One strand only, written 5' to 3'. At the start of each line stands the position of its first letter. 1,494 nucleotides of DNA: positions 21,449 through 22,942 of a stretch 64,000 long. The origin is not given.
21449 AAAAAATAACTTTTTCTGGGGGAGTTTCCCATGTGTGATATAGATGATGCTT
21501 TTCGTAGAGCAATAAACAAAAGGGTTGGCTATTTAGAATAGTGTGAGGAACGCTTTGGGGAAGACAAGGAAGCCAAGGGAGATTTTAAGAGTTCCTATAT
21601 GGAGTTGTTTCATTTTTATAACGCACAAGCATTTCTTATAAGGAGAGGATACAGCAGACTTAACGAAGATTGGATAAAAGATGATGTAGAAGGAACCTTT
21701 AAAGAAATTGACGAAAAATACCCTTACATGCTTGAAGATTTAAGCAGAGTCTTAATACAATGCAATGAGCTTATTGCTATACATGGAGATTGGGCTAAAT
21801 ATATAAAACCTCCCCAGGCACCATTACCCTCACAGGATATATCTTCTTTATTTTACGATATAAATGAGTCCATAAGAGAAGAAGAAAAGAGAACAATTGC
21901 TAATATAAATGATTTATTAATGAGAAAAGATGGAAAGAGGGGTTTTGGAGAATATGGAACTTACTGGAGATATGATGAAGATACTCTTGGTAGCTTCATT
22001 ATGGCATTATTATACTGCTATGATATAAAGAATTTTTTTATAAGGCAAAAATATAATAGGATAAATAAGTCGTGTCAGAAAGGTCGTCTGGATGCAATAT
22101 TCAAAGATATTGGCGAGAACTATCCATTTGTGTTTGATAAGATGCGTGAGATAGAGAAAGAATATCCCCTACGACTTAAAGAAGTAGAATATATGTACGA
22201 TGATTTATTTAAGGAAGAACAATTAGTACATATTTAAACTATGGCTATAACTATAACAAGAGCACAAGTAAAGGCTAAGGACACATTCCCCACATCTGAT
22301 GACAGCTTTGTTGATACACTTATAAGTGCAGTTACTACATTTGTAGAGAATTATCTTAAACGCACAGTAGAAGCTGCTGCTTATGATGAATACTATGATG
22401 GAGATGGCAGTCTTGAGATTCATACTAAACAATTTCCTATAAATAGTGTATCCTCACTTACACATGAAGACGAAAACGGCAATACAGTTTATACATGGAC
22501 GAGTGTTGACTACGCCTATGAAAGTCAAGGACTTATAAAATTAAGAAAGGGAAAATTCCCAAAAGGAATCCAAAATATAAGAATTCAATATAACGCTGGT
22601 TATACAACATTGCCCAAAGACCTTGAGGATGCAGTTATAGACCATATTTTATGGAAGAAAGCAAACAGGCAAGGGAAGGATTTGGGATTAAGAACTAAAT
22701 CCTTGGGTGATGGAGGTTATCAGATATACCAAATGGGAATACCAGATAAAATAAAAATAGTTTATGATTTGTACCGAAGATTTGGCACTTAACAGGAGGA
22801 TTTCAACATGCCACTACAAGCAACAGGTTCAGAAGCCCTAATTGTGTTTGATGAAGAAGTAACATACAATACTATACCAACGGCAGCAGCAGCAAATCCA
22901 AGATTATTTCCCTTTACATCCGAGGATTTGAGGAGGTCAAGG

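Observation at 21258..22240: AT-rich moron inserted between head-associated gene and head-tail connector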

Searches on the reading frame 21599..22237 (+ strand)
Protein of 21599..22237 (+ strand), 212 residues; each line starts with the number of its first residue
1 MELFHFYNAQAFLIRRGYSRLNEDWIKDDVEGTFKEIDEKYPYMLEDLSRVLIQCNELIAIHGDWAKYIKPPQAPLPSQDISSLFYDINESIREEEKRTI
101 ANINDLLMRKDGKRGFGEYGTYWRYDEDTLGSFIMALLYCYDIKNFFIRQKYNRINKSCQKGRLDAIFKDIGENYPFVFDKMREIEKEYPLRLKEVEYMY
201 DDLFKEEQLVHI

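Call 4: search_protein_families(library=pfam, proteins=[window:21599-22237:+], max_evalue=0.1)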
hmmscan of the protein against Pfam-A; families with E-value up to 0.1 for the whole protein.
window:21599-22237:+ (212 aa): 0 families

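Call 5: search_protein_families(library=phrogs, proteins=[window:21599-22237:+], max_evalue=0.1)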
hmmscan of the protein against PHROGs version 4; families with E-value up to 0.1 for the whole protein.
window:21599-22237:+ (212 aa): 1 family
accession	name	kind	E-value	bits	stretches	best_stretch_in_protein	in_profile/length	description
phrog_21961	-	unknown function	0.053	14.9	0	20-69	21-66/75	-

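Call 6: find_homologous_proteins(query=window:21599-22237:+, max_evalue=0.01)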
Query window:21599-22237:+ (212 aa): 1 proteins with E <= 0.01 among 43 candidates.
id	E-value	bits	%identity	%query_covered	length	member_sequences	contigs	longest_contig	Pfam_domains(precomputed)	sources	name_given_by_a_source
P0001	1.5e-140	484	100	100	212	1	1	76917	-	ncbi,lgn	ncbi:MAG: hypothetical protein ACE5HR_00140 [bacterium]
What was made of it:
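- Tried and rejected: Word-seeded search of 5.8 billion clusters returned only the ORF itself (call 6).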

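Call 20: search_protein_representatives(protein=window:21599-22237:+)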
Query: 212 residues. Proteins with E-value up to 0.001 (for the whole library): 3; up to 1e-10: 1; up to 1e-30: 1. The best 3 are listed.
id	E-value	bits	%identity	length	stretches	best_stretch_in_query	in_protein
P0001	4.7e-141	484.1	100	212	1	1-212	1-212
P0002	7.2e-05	39.0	36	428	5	39-78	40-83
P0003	8.8e-04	35.5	29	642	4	115-161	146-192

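Call 22: predict_structure(protein=window:21599-22237:+)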
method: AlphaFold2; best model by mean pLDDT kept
length: 212 residues; sequences in the alignment: 1
mean_pLDDT: 36.4   pTM: 0.26
mean pLDDT of the five models: 36.4, 36.2, 35.9, 33.6, 33.2
residues with pLDDT >= 90: 0; 70-90: 0; 50-70: 2; < 50: 210
segments of 3 or more residues with pLDDT < 50: 1-100, 102-179, 181-212
pLDDT, mean of each block of 10 residues (from residue 1): 36 34 31 36 40 43 32 34 32 43 42 35 31 43 38 32 42 45 43 30 25 21
secondary structure, 60 per line:
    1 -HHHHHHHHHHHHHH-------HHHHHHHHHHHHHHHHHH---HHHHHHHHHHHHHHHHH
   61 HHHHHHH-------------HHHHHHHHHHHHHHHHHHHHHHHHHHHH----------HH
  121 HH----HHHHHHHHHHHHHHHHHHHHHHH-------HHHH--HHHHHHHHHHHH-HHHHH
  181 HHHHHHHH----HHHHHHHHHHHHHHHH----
elements in order: H2-15 H23-40 H44-67 H81-108 H119-122 H127-149 H157-160 H163-174 H176-188 H193-208

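Call 24: find_encoding_contigs(protein=P0001, flank=10000)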
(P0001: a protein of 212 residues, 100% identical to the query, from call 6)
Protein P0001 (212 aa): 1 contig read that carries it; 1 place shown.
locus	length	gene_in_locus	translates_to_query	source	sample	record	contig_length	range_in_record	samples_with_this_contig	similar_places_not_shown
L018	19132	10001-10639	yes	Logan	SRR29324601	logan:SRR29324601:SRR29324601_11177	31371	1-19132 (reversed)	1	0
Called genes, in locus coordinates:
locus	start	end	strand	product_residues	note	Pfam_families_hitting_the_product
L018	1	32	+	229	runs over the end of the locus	-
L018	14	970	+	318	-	PF01370:Epimerase, PF04321:RmlD_sub_bind (weak), PF07993:NAD_binding_4 (faint), PF16363:GDP_Man_Dehyd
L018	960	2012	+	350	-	PF04055:Radical_SAM, PF13186:SPASM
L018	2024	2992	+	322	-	PF01073:3Beta_HSD, PF01370:Epimerase, PF05368:NmrA (weak), PF07993:NAD_binding_4 (faint), PF16363:GDP_Man_Dehyd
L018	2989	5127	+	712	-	PF00535:Glycos_transf_2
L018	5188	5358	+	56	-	-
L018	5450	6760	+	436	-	PF04860:Phage_portal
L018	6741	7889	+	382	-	PF04586:Peptidase_S78 (weak)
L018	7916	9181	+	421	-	PF05065:Phage_capsid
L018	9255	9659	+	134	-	-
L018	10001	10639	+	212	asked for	-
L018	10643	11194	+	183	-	PF24163:HCP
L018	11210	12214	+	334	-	PF18906:Phage_tube_2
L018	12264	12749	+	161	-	-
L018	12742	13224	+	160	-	-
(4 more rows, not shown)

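Call 34: search_solved_structures(query=window:21599-22237:+, max_evalue=10)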
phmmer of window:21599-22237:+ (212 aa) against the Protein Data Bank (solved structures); distinct sequences matched with E-value up to 10: 2.
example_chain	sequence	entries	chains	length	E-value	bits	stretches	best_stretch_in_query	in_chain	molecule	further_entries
2nog_A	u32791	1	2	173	0.058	16.4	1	18-66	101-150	ISWI protein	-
8gjg_A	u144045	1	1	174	1.5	11.8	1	168-198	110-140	gluc_A04_0005 Binder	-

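Call 35: search_protein_families(library=padloc, proteins=[window:21599-22237:+], max_evalue=1)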
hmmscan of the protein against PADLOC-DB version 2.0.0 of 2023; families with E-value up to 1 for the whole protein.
window:21599-22237:+ (212 aa): 0 families

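Call 36: search_protein_families(library=ncbifam, proteins=[window:21599-22237:+], max_evalue=1)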
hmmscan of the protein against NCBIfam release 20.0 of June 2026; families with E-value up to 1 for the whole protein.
window:21599-22237:+ (212 aa): 0 families

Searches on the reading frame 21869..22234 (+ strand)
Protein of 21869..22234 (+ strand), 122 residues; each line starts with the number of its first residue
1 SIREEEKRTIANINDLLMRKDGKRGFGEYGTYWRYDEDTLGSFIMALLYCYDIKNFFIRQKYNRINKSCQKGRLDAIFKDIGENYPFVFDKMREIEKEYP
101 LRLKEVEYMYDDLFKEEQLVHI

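Call 56: search_protein_families(library=pfam, proteins=[window:21869-22234:+], max_evalue=10)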
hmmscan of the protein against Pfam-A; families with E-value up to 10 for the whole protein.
window:21869-22234:+ (122 aa): 0 families

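Call 57: find_homologous_proteins(query=A3, max_evalue=1)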
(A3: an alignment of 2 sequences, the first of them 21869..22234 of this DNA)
Query A3 (2 sequences) (122 aa, profile of the alignment): 1 proteins with E <= 1 among 5 candidates.
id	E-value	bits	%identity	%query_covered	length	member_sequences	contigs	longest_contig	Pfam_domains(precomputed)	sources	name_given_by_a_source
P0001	1.8e-110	383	100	100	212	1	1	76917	-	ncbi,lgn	ncbi:MAG: hypothetical protein ACE5HR_00140 [bacterium]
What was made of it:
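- Checked: It is a singleton in both large protein searches (calls 6, 20, 57).
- Tried and rejected: A profile built from the two internal repeats returned only the ORF itself (call 57).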

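Call 58: search_solved_structures(query=A3, max_evalue=10)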
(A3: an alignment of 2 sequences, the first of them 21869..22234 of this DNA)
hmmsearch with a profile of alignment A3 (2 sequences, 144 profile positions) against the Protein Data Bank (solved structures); distinct sequences matched with E-value up to 10: 14.
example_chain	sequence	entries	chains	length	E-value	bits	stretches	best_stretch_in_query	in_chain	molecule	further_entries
6zd1_A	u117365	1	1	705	0.024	18.1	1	58-92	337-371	Telomerase reverse transcriptase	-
6zdp_A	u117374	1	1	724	0.026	18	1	58-92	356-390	Telomerase reverse transcriptase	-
6zd6_A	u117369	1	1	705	0.046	17.2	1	58-92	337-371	Telomerase reverse transcriptase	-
6zd2_A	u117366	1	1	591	0.085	16.3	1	58-92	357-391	Telomerase reverse transcriptase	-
3vpq_A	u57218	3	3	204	0.28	14.7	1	83-116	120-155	Glutathione S-transferase sigma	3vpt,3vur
5n7h_A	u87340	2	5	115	0.34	14.4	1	64-103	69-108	MARVEL domain-containing protein 2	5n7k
2c7s_A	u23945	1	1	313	0.52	13.8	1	31-70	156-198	RECEPTOR-TYPE TYROSINE-PROTEIN PHOSPHATASE KAPPA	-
9eho_QQ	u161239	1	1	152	0.63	13.5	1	11-60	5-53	Small ribosomal subunit protein uS19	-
2zme_B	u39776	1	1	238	0.67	13.4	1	76-124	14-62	Vacuolar protein-sorting-associated protein 36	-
3hy5_A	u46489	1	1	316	1.2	12.6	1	70-136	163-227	Retinaldehyde-binding protein 1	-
4ciz_A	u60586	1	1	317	1.2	12.6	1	70-136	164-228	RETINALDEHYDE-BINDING PROTEIN 1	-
3hx3_A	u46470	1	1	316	1.3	12.5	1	70-136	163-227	Retinaldehyde-binding protein 1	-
4cj6_A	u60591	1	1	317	1.3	12.5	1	70-136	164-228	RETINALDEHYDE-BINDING PROTEIN 1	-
3ife_A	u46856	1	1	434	5.5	10.5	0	55-89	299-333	Peptidase T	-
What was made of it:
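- Tried and rejected: PDB sequence and profile searches gave nothing below E = 0.02 (calls 34, 58).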

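Call 62: predict_structure(alignment_id=A3)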
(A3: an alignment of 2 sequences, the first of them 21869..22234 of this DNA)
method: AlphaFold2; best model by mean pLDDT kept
length: 122 residues; sequences in the alignment: 2
mean_pLDDT: 42.4   pTM: 0.31
mean pLDDT of the five models: 42.4, 42.3, 41.3, 41.1, 40.3
residues with pLDDT >= 90: 0; 70-90: 0; 50-70: 29; < 50: 93
segments of 3 or more residues with pLDDT < 50: 1-3, 5-7, 12-14, 16-45, 51-73, 98-122
pLDDT, mean of each block of 10 residues (from residue 1): 46 47 32 33 46 40 36 52 54 49 40 36 28
secondary structure, 60 per line:
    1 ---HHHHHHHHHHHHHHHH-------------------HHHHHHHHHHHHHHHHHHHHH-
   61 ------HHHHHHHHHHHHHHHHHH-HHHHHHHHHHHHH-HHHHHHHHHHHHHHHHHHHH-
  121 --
elements in order: H4-19 H39-59 H67-84 H86-98 H100-119
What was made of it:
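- Tried and rejected: On the two-repeat alignment it gave pLDDT 42 (calls 22, 62).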

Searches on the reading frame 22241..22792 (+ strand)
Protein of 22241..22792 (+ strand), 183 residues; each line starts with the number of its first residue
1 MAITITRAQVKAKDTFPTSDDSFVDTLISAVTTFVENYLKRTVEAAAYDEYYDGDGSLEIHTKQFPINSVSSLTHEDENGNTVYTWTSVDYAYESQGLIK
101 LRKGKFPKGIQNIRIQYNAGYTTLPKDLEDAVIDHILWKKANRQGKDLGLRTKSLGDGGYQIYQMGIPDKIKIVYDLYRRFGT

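Call 4: search_protein_families(library=pfam, proteins=[window:22241-22792:+], max_evalue=0.1)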
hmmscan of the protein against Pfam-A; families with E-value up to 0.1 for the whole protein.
window:22241-22792:+ (183 aa): 2 families
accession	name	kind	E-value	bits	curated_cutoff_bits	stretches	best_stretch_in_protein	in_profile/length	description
PF24163.2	HCP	-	1.3e-06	29.1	27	1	20-181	19-169/169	Head completion protein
PF05135.19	Phage_connect_1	-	0.0016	19.2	21.2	1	18-53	16-44/101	Phage gp6-like head-tail connector protein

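Call 5: search_protein_families(library=phrogs, proteins=[window:22241-22792:+], max_evalue=0.1)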
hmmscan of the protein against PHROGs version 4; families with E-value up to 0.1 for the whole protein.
window:22241-22792:+ (183 aa): 2 families
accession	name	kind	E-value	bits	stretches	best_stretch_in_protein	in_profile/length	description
phrog_442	-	connector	3e-19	70.4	1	5-158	88-238/270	head-tail adaptor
phrog_1161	-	connector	0.011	17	0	123-181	46-97/106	head-tail adaptor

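Call 26: find_homologous_proteins(query=window:22241-22792:+, max_evalue=0.00001)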
Query window:22241-22792:+ (183 aa): 5 proteins with E <= 0.00001 among 41 candidates.
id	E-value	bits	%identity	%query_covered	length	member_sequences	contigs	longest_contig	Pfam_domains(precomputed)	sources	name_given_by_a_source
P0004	1.3e-117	408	100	100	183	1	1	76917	PF24163.4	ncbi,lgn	ncbi:MAG: hypothetical protein ACE5HR_00145 [bacterium]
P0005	9.1e-70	252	60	99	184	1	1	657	PF24163.4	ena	-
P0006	1.9e-47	180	48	97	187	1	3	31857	PF24163.4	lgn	-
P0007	5.3e-21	94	40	90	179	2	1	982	PF24163.4,PF05135.20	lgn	-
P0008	2.4e-18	85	37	89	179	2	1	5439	PF24163.4,PF05135.20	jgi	-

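Call 27: find_encoding_contigs(protein=P0006, flank=10000)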
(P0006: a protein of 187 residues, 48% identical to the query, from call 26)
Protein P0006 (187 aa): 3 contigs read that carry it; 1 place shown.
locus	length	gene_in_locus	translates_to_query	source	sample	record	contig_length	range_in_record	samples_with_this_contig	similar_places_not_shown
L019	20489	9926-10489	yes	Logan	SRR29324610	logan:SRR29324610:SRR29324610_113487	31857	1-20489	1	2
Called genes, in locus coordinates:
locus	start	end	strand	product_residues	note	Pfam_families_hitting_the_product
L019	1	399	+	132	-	?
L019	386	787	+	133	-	-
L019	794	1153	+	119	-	-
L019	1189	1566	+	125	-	-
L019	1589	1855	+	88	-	-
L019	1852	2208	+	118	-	-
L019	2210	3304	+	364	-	-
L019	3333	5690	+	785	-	PF00535:Glycos_transf_2, PF10111:Glyco_tranf_2_2 (faint), PF13641:Glyco_tranf_2_3 (weak), PF00535:Glycos_transf_2 (weak)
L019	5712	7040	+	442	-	PF04860:Phage_portal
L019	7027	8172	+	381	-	PF04586:Peptidase_S78 (weak)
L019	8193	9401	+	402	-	PF05065:Phage_capsid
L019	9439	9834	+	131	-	-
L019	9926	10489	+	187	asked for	PF24163:HCP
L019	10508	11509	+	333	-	PF18906:Phage_tube_2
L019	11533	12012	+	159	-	-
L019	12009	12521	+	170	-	-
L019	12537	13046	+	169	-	-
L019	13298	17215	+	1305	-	PF10145:PhageMin_Tail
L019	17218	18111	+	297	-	PF09343:DUF2460 (faint)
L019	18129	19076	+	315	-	PF05100:Phage_tail_L (weak)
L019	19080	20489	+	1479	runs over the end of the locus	PF08309:LVIVD (faint), PF13550:Phage-tail_3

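Call 28: find_encoding_contigs(protein=P0008, flank=6000)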
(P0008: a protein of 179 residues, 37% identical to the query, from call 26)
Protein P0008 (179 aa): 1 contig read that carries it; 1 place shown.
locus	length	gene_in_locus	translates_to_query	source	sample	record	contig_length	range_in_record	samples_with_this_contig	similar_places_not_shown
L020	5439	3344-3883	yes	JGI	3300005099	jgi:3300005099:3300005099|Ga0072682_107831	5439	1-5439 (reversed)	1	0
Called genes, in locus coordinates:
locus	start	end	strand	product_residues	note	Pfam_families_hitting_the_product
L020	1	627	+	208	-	?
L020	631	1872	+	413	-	PF04586:Peptidase_S78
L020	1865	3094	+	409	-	PF05065:Phage_capsid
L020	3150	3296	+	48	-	-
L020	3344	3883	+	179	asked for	PF05135:Phage_connect_1, PF24163:HCP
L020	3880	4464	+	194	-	-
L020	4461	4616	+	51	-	-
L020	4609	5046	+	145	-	-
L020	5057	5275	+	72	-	PF07295:DUF1451, PF09723:Zn_ribbon_8 (weak)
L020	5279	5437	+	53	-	?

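Call 29: find_encoding_contigs(protein=P0005, flank=6000)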
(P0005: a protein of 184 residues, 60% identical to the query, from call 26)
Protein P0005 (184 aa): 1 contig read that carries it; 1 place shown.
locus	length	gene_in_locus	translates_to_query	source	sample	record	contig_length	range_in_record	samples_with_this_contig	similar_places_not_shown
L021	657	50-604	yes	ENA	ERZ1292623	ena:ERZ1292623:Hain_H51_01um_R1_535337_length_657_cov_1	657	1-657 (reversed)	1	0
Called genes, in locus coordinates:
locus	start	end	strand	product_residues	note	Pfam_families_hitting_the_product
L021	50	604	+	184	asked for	PF24163:HCP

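Call 39: find_related_loci(query=A1, collection=metagenome_contigs, flank=5000)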
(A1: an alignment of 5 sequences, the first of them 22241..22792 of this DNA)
Query A1 (183 aa) in metagenome_contigs; peptide patterns used: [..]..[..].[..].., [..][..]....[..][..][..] (x = any residue, [..] = any of these).
600 stretches matched a pattern (row limit reached: there are more); 21 encode a relative of the query (tblastn E <= 1e-3); 21 distinct loci.
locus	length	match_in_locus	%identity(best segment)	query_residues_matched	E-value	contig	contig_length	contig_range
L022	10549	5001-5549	48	1-182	7e-51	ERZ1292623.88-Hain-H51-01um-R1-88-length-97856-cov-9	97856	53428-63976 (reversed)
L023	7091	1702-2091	37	18-145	3e-22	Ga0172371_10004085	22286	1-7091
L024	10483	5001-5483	34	19-179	3e-21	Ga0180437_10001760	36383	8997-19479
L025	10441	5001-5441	36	20-162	6e-20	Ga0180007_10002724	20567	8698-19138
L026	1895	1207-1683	32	15-172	1e-19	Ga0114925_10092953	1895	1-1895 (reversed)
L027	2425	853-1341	31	18-181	2e-19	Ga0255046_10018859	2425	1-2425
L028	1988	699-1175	32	15-172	3e-19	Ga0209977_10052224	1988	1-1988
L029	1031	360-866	29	15-180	7e-18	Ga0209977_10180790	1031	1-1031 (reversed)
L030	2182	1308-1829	26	27-181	6e-17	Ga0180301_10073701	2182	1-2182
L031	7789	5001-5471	31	6-154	1e-16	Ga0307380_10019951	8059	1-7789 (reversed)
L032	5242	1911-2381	31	6-154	1e-16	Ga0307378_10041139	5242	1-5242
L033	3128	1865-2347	31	15-172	4e-16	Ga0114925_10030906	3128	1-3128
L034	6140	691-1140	30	21-157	2e-15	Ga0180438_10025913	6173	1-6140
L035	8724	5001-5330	31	28-133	5e-14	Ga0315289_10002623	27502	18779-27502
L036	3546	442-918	30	6-146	3e-12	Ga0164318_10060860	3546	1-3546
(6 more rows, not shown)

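Call 40: find_related_loci(query=A1, collection=genome_contigs, flank=5000)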
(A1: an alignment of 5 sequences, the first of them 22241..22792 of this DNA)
Query A1 (183 aa) in genome_contigs; peptide patterns used: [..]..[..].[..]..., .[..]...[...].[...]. (x = any residue, [..] = any of these).
69 stretches matched a pattern; 2 encode a relative of the query (tblastn E <= 1e-3); 2 distinct loci.
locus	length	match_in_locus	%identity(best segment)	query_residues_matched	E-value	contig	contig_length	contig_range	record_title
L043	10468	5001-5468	40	18-183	5e-30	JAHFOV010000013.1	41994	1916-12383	MAG: Planctomycetota bacterium isolate nzgw511 NODE_424_length_41995_cov_4.224149, whole genome shotgun sequence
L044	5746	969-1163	34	105-172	3e-8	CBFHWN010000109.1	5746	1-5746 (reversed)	MAG: uncultured Ilumatobacteraceae bacterium isolate Co_bin_148_strict genome assembly, contig: Co_bin_148_strict_c109,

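Call 41: find_related_loci(query=A1, collection=viral_contigs, flank=5000)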
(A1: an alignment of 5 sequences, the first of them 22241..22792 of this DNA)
Query A1 (183 aa) in viral_contigs; peptide patterns used: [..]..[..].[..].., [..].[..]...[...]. (x = any residue, [..] = any of these).
252 stretches matched a pattern; 15 encode a relative of the query (tblastn E <= 1e-3); 15 distinct loci.
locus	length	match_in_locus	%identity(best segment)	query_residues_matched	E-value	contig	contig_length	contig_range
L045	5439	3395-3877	37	18-181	1e-22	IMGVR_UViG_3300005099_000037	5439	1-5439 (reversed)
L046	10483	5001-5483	34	19-179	4e-21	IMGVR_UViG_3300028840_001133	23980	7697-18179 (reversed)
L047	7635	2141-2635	32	15-179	5e-21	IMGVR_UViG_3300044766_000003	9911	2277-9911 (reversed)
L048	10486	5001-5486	30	19-179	6e-20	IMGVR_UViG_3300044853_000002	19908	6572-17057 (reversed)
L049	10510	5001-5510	30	1-166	1e-15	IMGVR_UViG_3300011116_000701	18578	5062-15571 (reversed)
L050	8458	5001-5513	30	1-166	4e-15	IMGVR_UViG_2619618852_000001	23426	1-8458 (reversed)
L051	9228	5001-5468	30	14-156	6e-15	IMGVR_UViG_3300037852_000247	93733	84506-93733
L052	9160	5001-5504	25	1-161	6e-13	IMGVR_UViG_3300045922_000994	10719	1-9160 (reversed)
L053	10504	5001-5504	26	1-161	2e-13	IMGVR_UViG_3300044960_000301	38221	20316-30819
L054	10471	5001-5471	27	6-155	3e-8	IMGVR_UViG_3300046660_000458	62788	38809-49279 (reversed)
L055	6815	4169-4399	39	112-181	3e-8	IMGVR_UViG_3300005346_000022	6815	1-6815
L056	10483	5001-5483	28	6-155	5e-8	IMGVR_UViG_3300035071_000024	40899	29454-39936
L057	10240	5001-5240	36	56-136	5e-8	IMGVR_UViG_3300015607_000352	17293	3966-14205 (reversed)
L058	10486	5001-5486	27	20-166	2e-6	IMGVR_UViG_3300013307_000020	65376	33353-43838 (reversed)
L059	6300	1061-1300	33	56-136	9e-6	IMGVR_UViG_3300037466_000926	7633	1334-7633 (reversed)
